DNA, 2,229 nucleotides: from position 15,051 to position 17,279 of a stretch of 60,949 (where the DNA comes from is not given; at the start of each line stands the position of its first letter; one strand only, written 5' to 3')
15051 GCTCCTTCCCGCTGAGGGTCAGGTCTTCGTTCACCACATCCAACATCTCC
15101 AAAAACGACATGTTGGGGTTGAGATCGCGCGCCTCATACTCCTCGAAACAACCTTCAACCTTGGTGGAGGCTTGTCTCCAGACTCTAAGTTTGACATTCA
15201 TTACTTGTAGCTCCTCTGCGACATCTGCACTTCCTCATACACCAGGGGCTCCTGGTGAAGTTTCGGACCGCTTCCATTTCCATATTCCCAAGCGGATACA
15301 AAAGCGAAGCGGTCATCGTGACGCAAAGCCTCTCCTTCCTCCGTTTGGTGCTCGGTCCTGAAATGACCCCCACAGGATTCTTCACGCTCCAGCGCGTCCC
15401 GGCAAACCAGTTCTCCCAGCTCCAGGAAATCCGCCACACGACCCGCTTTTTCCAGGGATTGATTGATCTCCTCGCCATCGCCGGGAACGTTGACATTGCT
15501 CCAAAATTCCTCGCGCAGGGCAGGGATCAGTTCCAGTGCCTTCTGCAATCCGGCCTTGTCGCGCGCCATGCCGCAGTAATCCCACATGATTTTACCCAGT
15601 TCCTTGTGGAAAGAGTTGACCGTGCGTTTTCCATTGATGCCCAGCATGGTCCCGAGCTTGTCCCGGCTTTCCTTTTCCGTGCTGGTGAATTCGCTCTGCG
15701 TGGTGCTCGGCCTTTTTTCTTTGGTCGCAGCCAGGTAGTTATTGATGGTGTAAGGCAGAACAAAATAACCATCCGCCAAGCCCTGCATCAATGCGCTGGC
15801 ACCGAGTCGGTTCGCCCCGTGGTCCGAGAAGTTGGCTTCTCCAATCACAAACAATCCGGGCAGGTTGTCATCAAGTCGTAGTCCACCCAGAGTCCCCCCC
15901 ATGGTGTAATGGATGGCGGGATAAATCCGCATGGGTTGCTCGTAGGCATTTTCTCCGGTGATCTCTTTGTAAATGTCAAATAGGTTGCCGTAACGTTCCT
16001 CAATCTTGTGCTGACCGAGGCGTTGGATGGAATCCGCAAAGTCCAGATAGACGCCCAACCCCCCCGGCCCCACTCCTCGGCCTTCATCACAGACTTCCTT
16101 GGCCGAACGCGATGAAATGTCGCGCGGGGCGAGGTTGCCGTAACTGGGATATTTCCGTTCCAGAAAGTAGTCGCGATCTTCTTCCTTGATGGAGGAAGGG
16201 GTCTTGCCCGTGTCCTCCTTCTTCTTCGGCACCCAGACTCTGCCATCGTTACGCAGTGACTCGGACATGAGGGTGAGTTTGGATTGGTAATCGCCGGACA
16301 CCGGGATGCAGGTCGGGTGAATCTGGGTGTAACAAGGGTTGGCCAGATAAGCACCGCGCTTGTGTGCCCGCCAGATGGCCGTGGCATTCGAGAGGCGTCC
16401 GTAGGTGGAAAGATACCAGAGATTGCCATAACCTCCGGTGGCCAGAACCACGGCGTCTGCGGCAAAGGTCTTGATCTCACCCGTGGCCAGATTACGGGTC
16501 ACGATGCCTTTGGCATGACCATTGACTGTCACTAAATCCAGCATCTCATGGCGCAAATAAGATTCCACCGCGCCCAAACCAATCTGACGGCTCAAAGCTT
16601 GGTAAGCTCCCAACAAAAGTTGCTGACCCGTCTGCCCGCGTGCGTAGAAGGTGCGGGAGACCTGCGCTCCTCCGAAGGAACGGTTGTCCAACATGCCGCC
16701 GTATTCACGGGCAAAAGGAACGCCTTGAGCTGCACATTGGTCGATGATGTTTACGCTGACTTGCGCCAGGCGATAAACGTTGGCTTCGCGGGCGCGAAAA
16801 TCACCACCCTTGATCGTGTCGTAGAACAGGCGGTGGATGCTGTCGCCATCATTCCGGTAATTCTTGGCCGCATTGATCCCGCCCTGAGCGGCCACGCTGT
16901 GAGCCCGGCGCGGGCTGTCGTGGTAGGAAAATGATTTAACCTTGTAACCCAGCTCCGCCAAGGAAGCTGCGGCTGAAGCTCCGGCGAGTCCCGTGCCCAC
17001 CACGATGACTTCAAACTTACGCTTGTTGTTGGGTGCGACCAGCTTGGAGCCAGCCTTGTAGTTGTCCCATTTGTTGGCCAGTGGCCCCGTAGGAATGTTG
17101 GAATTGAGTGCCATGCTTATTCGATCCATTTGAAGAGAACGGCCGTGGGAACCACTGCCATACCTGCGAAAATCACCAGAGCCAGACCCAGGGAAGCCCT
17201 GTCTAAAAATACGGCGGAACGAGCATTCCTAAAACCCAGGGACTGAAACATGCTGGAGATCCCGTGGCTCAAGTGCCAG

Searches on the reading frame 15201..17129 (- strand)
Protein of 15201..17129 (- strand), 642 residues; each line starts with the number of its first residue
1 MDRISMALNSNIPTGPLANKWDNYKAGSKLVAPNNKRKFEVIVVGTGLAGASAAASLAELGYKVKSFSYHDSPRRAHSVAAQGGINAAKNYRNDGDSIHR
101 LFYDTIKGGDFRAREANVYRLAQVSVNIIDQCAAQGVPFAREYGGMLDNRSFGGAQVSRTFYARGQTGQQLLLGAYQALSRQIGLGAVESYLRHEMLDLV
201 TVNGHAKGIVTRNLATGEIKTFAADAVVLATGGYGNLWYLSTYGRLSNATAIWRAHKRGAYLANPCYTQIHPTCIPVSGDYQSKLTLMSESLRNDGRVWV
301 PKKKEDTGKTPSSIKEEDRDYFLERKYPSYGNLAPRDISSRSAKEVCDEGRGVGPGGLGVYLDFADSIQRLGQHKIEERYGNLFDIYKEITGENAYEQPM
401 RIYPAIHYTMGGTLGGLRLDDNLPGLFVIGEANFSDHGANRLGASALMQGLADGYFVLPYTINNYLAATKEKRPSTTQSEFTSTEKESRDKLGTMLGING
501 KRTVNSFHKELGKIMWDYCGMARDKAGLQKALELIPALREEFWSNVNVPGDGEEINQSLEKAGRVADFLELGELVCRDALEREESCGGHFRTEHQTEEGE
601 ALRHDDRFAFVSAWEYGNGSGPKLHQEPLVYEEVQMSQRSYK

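Call 41: search_protein_families(library=pfam, proteins=[window:15201-17129:-], max_evalue=0.0001)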
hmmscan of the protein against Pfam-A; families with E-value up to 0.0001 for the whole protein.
window:15201-17129:- (642 aa): 5 families
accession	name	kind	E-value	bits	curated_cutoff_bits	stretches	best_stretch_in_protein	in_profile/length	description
PF00890.30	FAD_binding_2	-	3.3e-46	158.7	20.4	1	41-447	2-414/414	FAD binding domain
PF02910.25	Succ_DH_flav_C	-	1.8e-36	125.4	20.8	1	508-641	1-130/130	Fumarate reductase flavoprotein C-term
PF01266.30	DAO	-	8.7e-10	39.1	27.9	1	41-325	2-292/353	FAD dependent oxidoreductase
PF07992.20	Pyr_redox_2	-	3.9e-06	26.9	26.1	1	40-236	2-112/291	Pyridine nucleotide-disulphide oxidoreductase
PF01134.28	GIDA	-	1.8e-05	24.4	22.1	0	40-67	1-28/391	Glucose inhibited division protein A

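Call 42: find_homologous_proteins(query=window:15201-17129:-, max_evalue=1e-50)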
Query window:15201-17129:- (642 aa): 8000 proteins with E <= 1e-50 among 8000 candidates; the best 120 are listed.
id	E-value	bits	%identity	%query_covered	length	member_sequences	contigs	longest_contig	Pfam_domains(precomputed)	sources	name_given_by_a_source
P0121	0.0e+0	1468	100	99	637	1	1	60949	PF01266.31,PF00890.31,PF07992.21,PF02910.26,PF01134.29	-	-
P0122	0.0e+0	1308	88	99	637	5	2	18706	PF01266.31,PF00890.31,PF07992.21,PF02910.26,PF01134.29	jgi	jgi:succinate dehydrogenase / fumarate reductase, flavoprotein subunit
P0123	0.0e+0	1283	86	99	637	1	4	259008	PF01266.31,PF00890.31,PF07992.21,PF02910.26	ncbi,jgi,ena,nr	ncbi:MAG: fumarate reductase/succinate dehydrogenase flavoprotein subunit [Blastochloris sp.]|nr:fum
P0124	0.0e+0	1280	86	99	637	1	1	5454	PF01266.31,PF00890.31,PF07992.21,PF02910.26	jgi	jgi:succinate dehydrogenase / fumarate reductase flavoprotein subunit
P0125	0.0e+0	1262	84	99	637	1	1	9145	PF01266.31,PF00890.31,PF07992.21,PF02910.26,PF01134.29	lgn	-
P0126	0.0e+0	1247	84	99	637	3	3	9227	PF01266.31,PF00890.31,PF07992.21,PF02910.26,PF01134.29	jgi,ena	-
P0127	0.0e+0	1207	81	99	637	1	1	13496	PF01266.31,PF00890.31,PF02910.26,PF01134.29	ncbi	-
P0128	0.0e+0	1205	81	99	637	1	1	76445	PF01266.31,PF00890.31,PF07992.21,PF02910.26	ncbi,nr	ncbi:MAG: fumarate reductase/succinate dehydrogenase flavoprotein subunit [Methylacidiphilales bacte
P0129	0.0e+0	1200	81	99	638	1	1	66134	PF01266.31,PF00890.31,PF07992.21,PF02910.26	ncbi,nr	ncbi:MAG: fumarate reductase/succinate dehydrogenase flavoprotein subunit [Candidatus Methylacidiphi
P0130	0.0e+0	1199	81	99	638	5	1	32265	PF01266.31,PF00890.31,PF07992.21,PF02910.26,PF01134.29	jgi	jgi:succinate dehydrogenase / fumarate reductase, flavoprotein subunit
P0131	0.0e+0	1196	81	99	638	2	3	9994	PF01266.31,PF00890.31,PF02910.26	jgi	jgi:succinate dehydrogenase / fumarate reductase flavoprotein subunit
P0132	0.0e+0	1192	81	99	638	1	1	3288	PF01266.31,PF00890.31,PF02910.26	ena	-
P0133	0.0e+0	1189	81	99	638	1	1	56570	PF01266.31,PF00890.31,PF07992.21,PF02910.26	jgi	jgi:succinate dehydrogenase / fumarate reductase flavoprotein subunit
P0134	0.0e+0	1189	81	99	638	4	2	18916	PF01266.31,PF00890.31,PF02910.26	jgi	jgi:succinate dehydrogenase / fumarate reductase flavoprotein subunit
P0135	0.0e+0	1180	80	99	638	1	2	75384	PF01266.31,PF00890.31,PF07992.21,PF02910.26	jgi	jgi:succinate dehydrogenase / fumarate reductase flavoprotein subunit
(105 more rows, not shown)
